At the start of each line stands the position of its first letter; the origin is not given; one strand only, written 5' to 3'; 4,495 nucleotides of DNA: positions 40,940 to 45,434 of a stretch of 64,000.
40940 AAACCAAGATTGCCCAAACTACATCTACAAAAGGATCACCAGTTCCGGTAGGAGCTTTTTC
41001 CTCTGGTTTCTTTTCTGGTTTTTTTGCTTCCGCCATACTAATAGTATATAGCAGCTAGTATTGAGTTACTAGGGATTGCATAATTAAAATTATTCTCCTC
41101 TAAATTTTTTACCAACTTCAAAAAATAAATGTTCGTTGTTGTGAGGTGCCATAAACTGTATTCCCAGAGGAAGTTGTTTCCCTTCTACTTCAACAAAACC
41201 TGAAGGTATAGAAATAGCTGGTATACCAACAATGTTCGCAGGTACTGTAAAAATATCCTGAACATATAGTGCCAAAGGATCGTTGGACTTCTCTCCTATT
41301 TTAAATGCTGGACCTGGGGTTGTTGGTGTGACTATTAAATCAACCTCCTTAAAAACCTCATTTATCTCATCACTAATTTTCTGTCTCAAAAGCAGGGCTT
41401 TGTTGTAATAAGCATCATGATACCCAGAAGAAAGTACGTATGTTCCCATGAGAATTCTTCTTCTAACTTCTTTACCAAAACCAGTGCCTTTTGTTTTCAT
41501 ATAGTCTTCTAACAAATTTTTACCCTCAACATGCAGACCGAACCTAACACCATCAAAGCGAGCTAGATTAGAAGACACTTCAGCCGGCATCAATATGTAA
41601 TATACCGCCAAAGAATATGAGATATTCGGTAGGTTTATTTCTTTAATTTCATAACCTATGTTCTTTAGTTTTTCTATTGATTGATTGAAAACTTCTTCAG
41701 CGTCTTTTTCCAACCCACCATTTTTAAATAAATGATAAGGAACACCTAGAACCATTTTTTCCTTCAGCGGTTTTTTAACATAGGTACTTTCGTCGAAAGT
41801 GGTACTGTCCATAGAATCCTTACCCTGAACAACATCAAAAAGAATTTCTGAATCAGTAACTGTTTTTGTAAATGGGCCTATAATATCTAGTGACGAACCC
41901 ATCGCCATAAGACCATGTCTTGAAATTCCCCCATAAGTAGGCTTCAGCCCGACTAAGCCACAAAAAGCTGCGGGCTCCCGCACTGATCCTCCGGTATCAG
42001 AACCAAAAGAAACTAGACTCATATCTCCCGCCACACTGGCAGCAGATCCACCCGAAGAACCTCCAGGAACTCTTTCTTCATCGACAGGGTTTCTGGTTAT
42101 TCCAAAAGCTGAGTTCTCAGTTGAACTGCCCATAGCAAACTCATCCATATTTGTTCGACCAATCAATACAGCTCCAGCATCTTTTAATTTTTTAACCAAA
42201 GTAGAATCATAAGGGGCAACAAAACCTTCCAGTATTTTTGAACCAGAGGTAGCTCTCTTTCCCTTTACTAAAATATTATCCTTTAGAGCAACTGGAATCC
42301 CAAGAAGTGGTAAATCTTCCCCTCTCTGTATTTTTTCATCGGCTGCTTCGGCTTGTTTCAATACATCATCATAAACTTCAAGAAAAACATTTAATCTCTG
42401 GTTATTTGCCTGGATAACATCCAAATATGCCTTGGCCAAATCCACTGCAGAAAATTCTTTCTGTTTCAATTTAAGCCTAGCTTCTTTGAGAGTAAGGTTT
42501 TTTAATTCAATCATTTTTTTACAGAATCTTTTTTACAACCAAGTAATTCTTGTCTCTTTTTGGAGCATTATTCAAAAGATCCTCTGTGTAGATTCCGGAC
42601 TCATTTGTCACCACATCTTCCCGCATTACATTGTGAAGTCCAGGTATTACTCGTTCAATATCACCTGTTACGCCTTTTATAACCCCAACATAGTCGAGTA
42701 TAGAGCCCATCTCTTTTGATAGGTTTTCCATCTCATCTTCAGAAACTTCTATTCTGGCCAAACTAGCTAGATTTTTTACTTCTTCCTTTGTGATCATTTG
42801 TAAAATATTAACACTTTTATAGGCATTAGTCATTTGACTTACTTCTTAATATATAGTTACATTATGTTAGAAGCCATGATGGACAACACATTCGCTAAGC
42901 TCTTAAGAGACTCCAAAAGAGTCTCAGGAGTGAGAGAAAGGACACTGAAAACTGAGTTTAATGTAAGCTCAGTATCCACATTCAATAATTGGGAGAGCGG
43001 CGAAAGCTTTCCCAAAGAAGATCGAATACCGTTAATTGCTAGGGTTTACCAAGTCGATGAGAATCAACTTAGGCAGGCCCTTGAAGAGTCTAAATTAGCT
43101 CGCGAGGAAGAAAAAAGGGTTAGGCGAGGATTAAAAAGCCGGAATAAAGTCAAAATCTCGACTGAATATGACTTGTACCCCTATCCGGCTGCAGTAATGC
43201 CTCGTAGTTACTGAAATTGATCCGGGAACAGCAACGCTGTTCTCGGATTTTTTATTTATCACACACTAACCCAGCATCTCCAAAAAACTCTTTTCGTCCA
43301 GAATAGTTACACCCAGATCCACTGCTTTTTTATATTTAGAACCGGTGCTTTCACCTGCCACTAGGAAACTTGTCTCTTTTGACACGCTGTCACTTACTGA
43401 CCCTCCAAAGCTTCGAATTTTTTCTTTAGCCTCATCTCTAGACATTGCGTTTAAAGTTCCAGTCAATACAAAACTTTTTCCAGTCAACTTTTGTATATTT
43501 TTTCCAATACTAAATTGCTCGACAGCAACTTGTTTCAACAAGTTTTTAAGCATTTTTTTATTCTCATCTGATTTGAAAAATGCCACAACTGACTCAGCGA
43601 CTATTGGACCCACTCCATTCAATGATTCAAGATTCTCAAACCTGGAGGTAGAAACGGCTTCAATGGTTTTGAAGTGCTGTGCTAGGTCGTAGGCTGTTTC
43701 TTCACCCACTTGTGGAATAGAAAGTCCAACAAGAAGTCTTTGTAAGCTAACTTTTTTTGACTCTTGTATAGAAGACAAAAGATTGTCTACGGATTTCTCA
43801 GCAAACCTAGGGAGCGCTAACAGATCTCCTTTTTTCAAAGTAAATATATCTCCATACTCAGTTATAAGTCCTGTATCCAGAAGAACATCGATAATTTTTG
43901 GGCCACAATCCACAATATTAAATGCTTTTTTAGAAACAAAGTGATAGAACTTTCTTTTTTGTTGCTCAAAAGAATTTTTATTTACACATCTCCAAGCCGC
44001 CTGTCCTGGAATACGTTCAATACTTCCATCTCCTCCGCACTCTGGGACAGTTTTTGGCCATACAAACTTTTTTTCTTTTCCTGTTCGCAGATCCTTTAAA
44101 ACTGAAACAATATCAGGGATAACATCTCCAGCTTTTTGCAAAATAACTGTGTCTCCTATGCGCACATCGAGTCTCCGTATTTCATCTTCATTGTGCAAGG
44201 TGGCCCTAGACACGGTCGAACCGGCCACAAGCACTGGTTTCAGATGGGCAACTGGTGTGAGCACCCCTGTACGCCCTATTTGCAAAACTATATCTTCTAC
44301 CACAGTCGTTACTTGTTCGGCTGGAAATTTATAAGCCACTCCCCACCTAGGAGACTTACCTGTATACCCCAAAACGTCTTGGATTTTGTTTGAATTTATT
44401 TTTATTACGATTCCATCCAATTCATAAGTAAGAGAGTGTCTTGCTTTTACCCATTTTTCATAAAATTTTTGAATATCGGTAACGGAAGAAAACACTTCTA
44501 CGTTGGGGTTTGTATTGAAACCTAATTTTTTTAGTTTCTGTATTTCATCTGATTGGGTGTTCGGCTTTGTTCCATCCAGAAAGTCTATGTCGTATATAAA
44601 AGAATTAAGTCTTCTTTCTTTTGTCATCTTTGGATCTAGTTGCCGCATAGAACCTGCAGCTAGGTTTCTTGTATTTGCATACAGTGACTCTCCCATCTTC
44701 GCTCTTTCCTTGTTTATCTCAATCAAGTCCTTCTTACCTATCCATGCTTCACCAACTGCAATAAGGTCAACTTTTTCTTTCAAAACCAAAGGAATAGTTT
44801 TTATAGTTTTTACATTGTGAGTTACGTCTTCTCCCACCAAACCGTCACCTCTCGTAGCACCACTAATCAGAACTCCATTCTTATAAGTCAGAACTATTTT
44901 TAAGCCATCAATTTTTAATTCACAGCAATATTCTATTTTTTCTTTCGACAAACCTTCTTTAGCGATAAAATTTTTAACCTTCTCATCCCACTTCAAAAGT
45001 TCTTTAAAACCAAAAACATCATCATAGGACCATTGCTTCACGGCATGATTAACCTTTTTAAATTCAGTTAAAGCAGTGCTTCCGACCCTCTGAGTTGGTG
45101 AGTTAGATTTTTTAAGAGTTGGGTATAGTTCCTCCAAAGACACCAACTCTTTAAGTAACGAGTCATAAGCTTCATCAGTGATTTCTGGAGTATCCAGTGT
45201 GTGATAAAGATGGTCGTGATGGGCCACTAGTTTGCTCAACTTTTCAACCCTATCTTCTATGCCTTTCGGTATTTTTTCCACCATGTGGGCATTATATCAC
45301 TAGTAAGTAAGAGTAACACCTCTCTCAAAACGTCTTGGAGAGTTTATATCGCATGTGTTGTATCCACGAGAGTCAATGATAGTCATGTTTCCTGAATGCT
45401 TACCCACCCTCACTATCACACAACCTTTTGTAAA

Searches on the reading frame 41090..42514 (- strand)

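Call 11: search_protein_families(library=phrogs, proteins=[window:41090-42514:-], max_evalue=0.001)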
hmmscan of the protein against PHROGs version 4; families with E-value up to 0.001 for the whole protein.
window:41090-42514:- (474 aa): 1 family
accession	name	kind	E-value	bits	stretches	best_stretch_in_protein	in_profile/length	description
phrog_29364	-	unknown function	6.7e-81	274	1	17-466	14-471/495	-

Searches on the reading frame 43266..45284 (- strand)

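Call 10: search_protein_families(library=pfam, proteins=[window:43266-45284:-], max_evalue=0.001)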
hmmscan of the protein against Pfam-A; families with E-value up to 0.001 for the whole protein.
window:43266-45284:- (672 aa): 9 families
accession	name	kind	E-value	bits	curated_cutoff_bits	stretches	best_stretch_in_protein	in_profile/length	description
PF01653.23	DNA_ligase_aden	-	3.9e-84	282.6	27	1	73-323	2-253/253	NAD-dependent DNA ligase adenylation domain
PF03120.22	DNA_ligase_OB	-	1.4e-34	118.2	32.9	1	326-403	1-78/79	NAD-dependent DNA ligase OB-fold domain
PF12826.13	HHH_2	-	1.8e-19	70.1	27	1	516-578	1-63/64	Helix-hairpin-helix motif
PF00533.33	BRCT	-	1.3e-17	64.3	21.3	1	599-670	5-77/78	BRCA1 C Terminus (BRCT) domain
PF12738.14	PTCB-BRCT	-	1.8e-09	37.9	22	1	612-661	9-58/63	twin BRCT domain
PF14520.12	HHH_5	-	3.2e-09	37.6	27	1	521-571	5-56/57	Helix-hairpin-helix domain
PF22745.1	Nlig-Ia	-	1.8e-08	35.4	27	1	9-60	2-53/92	DNA ligase-like, N-terminal NAD+-binding domain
PF00633.29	HHH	-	9.7e-05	22.5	24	0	541-569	2-30/30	Helix-hairpin-helix motif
PF16589.12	BRCT_2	-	0.00039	21.1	27.3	1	600-663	3-66/86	BRCT domain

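Call 11: search_protein_families(library=phrogs, proteins=[window:43266-45284:-], max_evalue=0.001)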
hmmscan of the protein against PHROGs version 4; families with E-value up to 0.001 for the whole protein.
window:43266-45284:- (672 aa): 8 families
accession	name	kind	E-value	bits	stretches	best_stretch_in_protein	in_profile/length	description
phrog_3869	-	DNA, RNA and nucleotide metabolism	1.1e-194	649.6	1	10-671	6-653/656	NAD-dependent DNA ligase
phrog_3359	-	DNA, RNA and nucleotide metabolism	9.7e-47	160.8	1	15-397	3-324/325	NAD-dependent DNA ligase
phrog_3498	-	DNA, RNA and nucleotide metabolism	1.6e-39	137.3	1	406-670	2-252/256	NAD-dependent DNA ligase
phrog_2561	-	DNA, RNA and nucleotide metabolism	2.3e-12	48.5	1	564-671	67-160/167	DNA ligase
phrog_3989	-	unknown function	2.5e-07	31.3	1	598-648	205-255/296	-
phrog_6466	-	DNA, RNA and nucleotide metabolism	2.2e-06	28.9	1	4-60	4-60/104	DNA ligase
phrog_18456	-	DNA, RNA and nucleotide metabolism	2.2e-05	25.7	1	12-68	62-118/119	DNA ligase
phrog_22334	-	unknown function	4.4e-05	24.9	1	481-585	2-106/116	-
